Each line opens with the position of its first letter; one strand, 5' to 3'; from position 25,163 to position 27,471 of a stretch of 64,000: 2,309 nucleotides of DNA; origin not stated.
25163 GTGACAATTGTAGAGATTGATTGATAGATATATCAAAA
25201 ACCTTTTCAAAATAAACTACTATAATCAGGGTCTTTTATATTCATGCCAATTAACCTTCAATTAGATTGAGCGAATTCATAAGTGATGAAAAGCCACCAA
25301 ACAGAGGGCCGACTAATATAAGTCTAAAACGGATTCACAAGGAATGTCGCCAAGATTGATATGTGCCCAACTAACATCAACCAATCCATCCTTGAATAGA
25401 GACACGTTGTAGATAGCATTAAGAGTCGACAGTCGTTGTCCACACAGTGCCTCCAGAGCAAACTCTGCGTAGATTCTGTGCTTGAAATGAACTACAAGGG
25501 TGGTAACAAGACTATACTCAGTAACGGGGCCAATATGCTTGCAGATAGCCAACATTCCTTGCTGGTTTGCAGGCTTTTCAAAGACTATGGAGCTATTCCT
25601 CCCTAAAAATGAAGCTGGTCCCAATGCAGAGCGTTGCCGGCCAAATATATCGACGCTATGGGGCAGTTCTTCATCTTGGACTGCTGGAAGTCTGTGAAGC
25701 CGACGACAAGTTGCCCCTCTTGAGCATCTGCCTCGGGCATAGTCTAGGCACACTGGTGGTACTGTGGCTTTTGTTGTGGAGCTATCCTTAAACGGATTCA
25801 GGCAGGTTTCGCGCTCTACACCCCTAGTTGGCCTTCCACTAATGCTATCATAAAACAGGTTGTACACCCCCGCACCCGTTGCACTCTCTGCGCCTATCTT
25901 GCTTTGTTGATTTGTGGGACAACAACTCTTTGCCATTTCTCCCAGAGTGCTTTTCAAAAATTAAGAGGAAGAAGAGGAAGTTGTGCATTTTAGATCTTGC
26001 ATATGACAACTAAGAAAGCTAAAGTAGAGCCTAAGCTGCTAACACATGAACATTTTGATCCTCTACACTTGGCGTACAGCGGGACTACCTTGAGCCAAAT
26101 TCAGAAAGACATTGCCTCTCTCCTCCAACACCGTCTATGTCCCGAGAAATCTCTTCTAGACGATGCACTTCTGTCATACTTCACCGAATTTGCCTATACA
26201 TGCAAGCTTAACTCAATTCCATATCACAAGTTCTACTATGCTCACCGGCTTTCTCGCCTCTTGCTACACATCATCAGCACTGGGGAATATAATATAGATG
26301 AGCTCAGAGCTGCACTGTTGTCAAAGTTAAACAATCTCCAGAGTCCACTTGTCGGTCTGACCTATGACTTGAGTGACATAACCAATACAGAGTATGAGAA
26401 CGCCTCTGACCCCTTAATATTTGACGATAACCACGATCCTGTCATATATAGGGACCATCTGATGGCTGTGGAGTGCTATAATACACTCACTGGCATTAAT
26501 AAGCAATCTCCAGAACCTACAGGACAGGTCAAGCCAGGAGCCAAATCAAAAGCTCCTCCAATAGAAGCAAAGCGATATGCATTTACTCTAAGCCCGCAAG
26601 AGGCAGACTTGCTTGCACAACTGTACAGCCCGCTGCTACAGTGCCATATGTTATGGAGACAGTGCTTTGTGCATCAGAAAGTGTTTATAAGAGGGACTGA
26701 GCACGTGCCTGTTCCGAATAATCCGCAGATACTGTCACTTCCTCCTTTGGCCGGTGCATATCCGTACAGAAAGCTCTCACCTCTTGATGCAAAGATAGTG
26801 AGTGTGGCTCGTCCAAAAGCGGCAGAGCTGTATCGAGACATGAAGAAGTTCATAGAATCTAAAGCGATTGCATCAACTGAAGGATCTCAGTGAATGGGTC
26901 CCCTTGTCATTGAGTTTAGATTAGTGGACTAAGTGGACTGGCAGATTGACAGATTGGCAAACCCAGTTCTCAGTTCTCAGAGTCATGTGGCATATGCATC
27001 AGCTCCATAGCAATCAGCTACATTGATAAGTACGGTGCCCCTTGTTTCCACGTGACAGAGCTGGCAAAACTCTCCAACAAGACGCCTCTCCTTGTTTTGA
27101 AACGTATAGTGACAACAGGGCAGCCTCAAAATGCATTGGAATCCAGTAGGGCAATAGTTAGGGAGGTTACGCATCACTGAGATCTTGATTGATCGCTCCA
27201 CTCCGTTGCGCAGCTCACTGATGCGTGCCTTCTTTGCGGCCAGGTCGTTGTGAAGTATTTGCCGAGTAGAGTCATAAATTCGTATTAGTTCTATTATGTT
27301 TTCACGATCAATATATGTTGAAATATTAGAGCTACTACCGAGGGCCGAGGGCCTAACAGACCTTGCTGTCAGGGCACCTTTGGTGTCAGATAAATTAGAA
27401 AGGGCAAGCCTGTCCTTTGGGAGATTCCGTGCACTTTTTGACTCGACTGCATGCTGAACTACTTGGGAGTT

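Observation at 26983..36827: Paralogous Ser/Thr-rich coiled-coil proteins sharing a novel C-terminal Cys/His module, echoed at the C-terminus of a neighbouring ankyrin protein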

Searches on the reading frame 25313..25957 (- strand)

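Call 60: search_protein_families(library=pfam, proteins=[window:25313-25957:-], max_evalue=0.001)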
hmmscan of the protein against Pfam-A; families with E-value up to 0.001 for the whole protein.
window:25313-25957:- (214 aa): 3 families
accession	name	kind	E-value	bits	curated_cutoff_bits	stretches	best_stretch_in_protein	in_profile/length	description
PF16131.11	Torus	-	2.3e-14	54.3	29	1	21-107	15-109/109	Torus domain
PF22628.2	zf-CCCH_10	-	4.1e-06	26.6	27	1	69-94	5-29/39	ZAP-like CCCH zinc finger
PF00642.30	zf-CCCH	-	8.1e-05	22.9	20.5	1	68-88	4-25/27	Zinc finger C-x8-C-x5-C-x3-H type (and similar)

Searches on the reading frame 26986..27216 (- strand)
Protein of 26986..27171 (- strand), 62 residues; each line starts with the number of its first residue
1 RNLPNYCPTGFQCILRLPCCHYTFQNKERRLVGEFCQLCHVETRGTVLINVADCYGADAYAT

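Call 17: search_protein_families(library=pfam, proteins=[window:26986-27171:-], max_evalue=10)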
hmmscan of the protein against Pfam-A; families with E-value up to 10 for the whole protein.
seq(62 aa): 0 families

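Call 43: predict_structure(alignment_id=A5)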
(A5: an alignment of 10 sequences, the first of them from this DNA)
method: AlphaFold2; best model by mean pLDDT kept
length: 77 residues; sequences in the alignment: 10
mean_pLDDT: 66.2   pTM: 0.52
mean pLDDT of the five models: 66.2, 44.1, 42.8, 40.1, 39.1
residues with pLDDT >= 90: 1; 70-90: 38; 50-70: 23; < 50: 15
segments of 3 or more residues with pLDDT < 50: 1-5, 68-77
pLDDT, mean of each block of 10 residues (from residue 1): 50 55 71 80 80 86 61 37
secondary structure, 60 per line:
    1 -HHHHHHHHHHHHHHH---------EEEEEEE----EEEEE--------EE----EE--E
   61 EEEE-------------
elements in order: H2-16 E26-32 E37-41 E60-64
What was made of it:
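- On RING superfamily (fold level, including one-zinc variants): The model has the hairpin and third strand but no central helix, with pLDDT 71-86 in one of five models (call 43).
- It shows a helix, then a hairpin with P-C-C-H at its tip, then a third strand (call 43). The model is all-beta after the helix and lacks the RING central helix (call 43).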

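Call 47: fold_search(model_id=the predicted structure, library=pdb)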
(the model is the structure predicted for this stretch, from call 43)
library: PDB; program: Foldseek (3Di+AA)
matches with E <= 10: 310; with E <= 0.001: 0
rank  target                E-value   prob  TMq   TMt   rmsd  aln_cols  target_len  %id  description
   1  9caq_C                2.2e-01  0.44  0.35  0.06   5.1        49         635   20  Cryo-EM structure of a human MCM2-7 double hexamer formed from independently loaded MCM2-7 single hexamers (released 2024-10-02)
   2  4ywl_A                4.4e-01  0.25  0.30  0.12   5.7        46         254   15  Pyrococcus furiosus MCM N-terminal domain F179A point mutant pentameric ring (released 2015-09-23)
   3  8w0g_4                7.0e-01  0.33  0.35  0.06   3.1        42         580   24  Cryo-EM structure of a human MCM2-7 dimer (released 2024-10-02)
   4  9caq_4                7.5e-01  0.30  0.35  0.06   3.4        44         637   23  Cryo-EM structure of a human MCM2-7 double hexamer formed from independently loaded MCM2-7 single hexamers (released 2024-10-02)
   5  7ay0_B                8.0e-01  0.08  0.27  0.09  16.0       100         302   17  Crystal structure of truncated USP1-UAF1 (released 2021-03-24)
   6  8b9d_4                8.6e-01  0.25  0.33  0.05   3.5        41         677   24  Human replisome bound by Pol Alpha (released 2023-08-09)
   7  8s09_4                9.2e-01  0.21  0.33  0.06   4.2        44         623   23  H. sapiens MCM2-7 double hexamer bound to double stranded DNA (released 2024-10-02)
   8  9e2y_4                9.8e-01  0.23  0.34  0.06   4.4        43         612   19  Cryo-EM structure of yeast CMG helicase stalled at G4-containing DNA template, state 3 (released 2025-03-26)
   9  7w1y_C                9.8e-01  0.21  0.32  0.05   3.6        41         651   24  Human MCM double hexamer bound to natural DNA duplex (polyAT/polyTA) (released 2023-02-08)
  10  2hqe_B                9.8e-01  0.08  0.26  0.23   9.1        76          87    6  Crystal structure of human P100 Tudor domain: Large fragment (released 2007-07-03)
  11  2o4x_B                9.8e-01  0.08  0.26  0.23   9.1        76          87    6  Crystal structure of human P100 tudor domain (released 2007-02-13)
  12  8s0e_4                1.0e+00  0.20  0.33  0.07   4.9        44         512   25  H. sapiens OCCM bound to double stranded DNA (released 2024-10-02)
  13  9e2z_4                1.1e+00  0.21  0.35  0.06   4.0        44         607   23  Cryo-EM structure of human CMG helicase stalled at G4-containing DNA template (released 2025-03-26)
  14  7pfo_4                1.1e+00  0.20  0.32  0.05   3.5        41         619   24  Core human replisome (released 2021-11-10)
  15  8q67_E                1.2e+00  0.23  0.33  0.06   3.3        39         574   15  Crystal structure of a homohexameric MCM from M. acidophilum (released 2025-03-12)
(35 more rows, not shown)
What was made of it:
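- On RING superfamily (fold level, including one-zinc variants): Foldseek finds nothing significant (call 47).
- The best Foldseek hits are MCM N-terminal zinc ribbons, rubredoxin/rubrerythrin and the Pirh2 C-terminal domain (E 0.2-2, call 47).
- Tried and rejected: Foldseek against the PDB gave nothing at E of 0.001 or better (call 47).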

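Call 52: search_solved_structures(query=A5, max_evalue=10, show_alignments=5)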
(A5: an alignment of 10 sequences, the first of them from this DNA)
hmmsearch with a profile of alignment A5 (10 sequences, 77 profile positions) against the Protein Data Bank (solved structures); distinct sequences matched with E-value up to 10: 2.
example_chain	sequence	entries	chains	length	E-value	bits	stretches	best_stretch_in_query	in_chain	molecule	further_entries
7bvw_A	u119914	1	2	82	0.11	15.2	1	31-56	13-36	AT5G66160 protein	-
2bma_A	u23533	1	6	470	0.75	12.5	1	7-35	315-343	GLUTAMATE DEHYDROGENASE (NADP+)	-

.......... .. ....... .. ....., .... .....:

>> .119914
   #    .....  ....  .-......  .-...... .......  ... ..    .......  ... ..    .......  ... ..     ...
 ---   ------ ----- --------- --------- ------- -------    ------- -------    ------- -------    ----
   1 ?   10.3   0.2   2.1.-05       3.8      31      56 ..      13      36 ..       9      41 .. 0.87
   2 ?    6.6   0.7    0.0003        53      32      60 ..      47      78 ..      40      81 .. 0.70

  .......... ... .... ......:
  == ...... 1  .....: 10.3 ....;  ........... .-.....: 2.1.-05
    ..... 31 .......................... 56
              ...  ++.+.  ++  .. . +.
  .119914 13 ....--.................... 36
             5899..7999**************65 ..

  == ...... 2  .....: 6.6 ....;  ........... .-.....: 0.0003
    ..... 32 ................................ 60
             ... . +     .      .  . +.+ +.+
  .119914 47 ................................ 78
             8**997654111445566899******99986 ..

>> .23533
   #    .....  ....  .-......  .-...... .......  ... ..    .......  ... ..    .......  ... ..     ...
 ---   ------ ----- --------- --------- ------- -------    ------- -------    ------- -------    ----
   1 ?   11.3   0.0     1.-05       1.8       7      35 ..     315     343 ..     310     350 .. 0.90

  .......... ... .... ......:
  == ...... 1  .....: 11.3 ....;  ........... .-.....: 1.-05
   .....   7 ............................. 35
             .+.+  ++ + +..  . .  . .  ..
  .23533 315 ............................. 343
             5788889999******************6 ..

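Call 61: find_related_loci(query=A5, collection=metagenome_contigs, flank=3000)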
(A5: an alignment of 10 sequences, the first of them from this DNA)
Query A5 (77 aa) in metagenome_contigs; peptide patterns used: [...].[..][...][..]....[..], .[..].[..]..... (x = any residue, [..] = any of these).
185 stretches matched a pattern, but none encodes a relative of the query by tblastn (E <= 1e-3).
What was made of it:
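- Tried and rejected: A metagenome contig scan with patterns from the module matched 185 stretches, but none encodes a relative (call 61).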

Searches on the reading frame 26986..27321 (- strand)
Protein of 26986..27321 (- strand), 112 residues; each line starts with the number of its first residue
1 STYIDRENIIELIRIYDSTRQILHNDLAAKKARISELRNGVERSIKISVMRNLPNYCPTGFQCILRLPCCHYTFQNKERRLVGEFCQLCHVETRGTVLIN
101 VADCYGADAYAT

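Call 15: search_solved_structures(query=A3, max_evalue=10, show_alignments=3)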
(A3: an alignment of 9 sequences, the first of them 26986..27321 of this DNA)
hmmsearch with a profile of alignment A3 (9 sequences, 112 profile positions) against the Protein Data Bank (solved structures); distinct sequences matched with E-value up to 10: 2.
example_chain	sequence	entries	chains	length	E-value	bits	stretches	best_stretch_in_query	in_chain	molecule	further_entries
6p7r_A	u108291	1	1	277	0.71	13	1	18-52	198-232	Toxin co-regulated pilus virulence regulatory protein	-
7bvw_A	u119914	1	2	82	6.6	9.9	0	66-92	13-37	AT5G66160 protein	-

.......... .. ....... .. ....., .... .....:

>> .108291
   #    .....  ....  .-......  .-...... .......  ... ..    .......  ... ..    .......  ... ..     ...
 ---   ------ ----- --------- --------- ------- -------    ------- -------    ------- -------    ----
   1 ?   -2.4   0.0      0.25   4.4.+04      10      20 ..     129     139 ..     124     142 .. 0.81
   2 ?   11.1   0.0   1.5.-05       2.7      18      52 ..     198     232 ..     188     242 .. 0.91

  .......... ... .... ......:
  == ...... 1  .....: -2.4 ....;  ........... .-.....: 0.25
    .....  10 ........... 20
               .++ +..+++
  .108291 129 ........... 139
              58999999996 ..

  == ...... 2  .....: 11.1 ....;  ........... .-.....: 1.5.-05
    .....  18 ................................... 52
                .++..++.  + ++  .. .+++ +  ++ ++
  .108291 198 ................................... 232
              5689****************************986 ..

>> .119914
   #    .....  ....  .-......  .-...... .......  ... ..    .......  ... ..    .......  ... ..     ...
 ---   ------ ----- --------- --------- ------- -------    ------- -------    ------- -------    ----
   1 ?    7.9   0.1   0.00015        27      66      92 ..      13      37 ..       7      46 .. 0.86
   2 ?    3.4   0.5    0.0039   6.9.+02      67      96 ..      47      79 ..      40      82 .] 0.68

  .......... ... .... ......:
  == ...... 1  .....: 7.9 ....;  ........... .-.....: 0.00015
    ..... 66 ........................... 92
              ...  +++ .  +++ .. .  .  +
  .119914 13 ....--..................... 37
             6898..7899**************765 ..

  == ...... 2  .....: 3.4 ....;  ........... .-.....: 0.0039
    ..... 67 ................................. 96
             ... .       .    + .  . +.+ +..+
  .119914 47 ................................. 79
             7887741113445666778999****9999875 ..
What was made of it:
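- The best PDB sequence hit is a RING-H2 at E 0.11, which is not significant (calls 15, 52).
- Tried and rejected: PDB sequence searches with two module profiles gave only insignificant hits: E 0.71 and 6.6 for the 112-residue profile, and E 0.11 (a RING-H2) and 0.75 for the 77-residue profile (calls 15, 52).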

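Call 20: predict_structure(alignment_id=A3)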
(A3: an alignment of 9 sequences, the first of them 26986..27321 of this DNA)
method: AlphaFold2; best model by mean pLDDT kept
length: 112 residues; sequences in the alignment: 9
mean_pLDDT: 60.2   pTM: 0.41
mean pLDDT of the five models: 60.2, 60.1, 59.7, 57.9, 56.2
residues with pLDDT >= 90: 20; 70-90: 20; 50-70: 24; < 50: 48
segments of 3 or more residues with pLDDT < 50: 58-100, 110-112
pLDDT, mean of each block of 10 residues (from residue 1): 71 93 94 82 68 53 37 33 38 45 52 41
secondary structure, 60 per line:
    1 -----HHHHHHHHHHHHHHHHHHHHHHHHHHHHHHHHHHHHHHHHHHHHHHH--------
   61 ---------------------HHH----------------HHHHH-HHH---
elements in order: H6-52 H101-105
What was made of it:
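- The first run left the module below pLDDT 50 (calls 20, 43). AlphaFold confidence is only moderate (calls 20, 43).
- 27166..27306 (-): Conserved 47-residue amphipathic helix of A (residues 357-403), directly upstream of the Cys module. Dimerisation as a coiled coil is inferred. AlphaFold helix 6-52 of the 112-aa fragment, with pLDDT above 90 in its core (call 20).
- Checked: The shared region is a helix (AlphaFold pLDDT above 90 in its core, call 20) followed by the Cys/His module.
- Tried and rejected: The first AlphaFold run, on the 112-residue fragment, predicted the helix confidently but left the module below pLDDT 50, so it was unusable for fold search (call 20).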

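Call 21: search_protein_representatives(alignment_id=A3)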
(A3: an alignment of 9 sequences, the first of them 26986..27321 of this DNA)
Query: 9 sequences, 112 profile positions. Proteins with E-value up to 0.001 (for the whole library): 3; up to 1e-10: 3; up to 1e-30: 2. The best 3 are listed.
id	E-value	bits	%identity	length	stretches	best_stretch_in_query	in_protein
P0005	3.4e-54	197.7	-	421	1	1-111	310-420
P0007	3.2e-47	175.2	-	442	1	1-103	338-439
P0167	5.9e-23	97.1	-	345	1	2-101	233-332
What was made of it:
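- The family is limited to three clusters among 1.84e9 representatives (call 21).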

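Call 24: find_encoding_contigs(protein=P0167, flank=8000, max_places=3)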
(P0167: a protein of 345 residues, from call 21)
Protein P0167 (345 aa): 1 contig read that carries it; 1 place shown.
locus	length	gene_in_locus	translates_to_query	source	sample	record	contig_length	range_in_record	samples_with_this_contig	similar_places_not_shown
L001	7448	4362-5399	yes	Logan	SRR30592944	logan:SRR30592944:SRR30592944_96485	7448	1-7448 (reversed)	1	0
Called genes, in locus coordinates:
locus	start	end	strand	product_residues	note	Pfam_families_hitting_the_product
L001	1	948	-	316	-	?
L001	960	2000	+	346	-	-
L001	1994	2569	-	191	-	PF16131:Torus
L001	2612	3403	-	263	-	PF00025:Arf, PF08477:Roc (weak)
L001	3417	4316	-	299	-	PF04712:Radial_spoke (weak)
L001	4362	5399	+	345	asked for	-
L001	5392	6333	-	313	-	-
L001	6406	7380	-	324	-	PF04916:Phospholip_B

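Call 63: list_cluster_members(proteins=[P0167, P0005, P0004, P0002, P0009, P0008])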
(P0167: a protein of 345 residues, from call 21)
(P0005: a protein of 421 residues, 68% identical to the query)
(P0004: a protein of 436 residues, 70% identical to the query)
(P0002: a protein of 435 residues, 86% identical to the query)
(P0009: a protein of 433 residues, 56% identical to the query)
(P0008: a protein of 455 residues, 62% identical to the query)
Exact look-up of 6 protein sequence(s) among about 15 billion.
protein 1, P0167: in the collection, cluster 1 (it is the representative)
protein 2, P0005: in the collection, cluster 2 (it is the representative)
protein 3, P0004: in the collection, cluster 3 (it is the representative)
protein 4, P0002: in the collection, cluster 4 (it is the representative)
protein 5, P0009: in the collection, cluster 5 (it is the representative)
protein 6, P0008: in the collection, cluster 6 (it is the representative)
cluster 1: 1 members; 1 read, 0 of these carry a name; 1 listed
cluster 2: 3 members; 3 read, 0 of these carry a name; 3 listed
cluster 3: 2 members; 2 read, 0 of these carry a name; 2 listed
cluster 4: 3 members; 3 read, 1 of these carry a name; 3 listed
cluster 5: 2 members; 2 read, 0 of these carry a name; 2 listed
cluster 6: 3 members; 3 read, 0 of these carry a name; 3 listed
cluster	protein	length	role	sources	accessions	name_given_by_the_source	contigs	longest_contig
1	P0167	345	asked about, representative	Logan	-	-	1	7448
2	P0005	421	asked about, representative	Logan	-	-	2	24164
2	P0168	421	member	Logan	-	-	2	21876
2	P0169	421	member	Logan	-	-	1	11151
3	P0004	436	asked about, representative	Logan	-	-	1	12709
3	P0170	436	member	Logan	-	-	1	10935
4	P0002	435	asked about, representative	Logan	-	-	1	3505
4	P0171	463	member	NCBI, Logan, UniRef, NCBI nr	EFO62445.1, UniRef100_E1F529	Hypothetical protein GLP15_2395 [Giardia lamblia P15] | DNA-dependent RNA polymerase beta' subunit/160 kD subunit n=1 Tax=Giardia intestinalis ...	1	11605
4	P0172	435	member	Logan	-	-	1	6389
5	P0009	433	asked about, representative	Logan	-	-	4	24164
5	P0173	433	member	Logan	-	-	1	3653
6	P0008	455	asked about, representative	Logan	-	-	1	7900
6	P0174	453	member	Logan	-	-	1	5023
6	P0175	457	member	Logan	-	-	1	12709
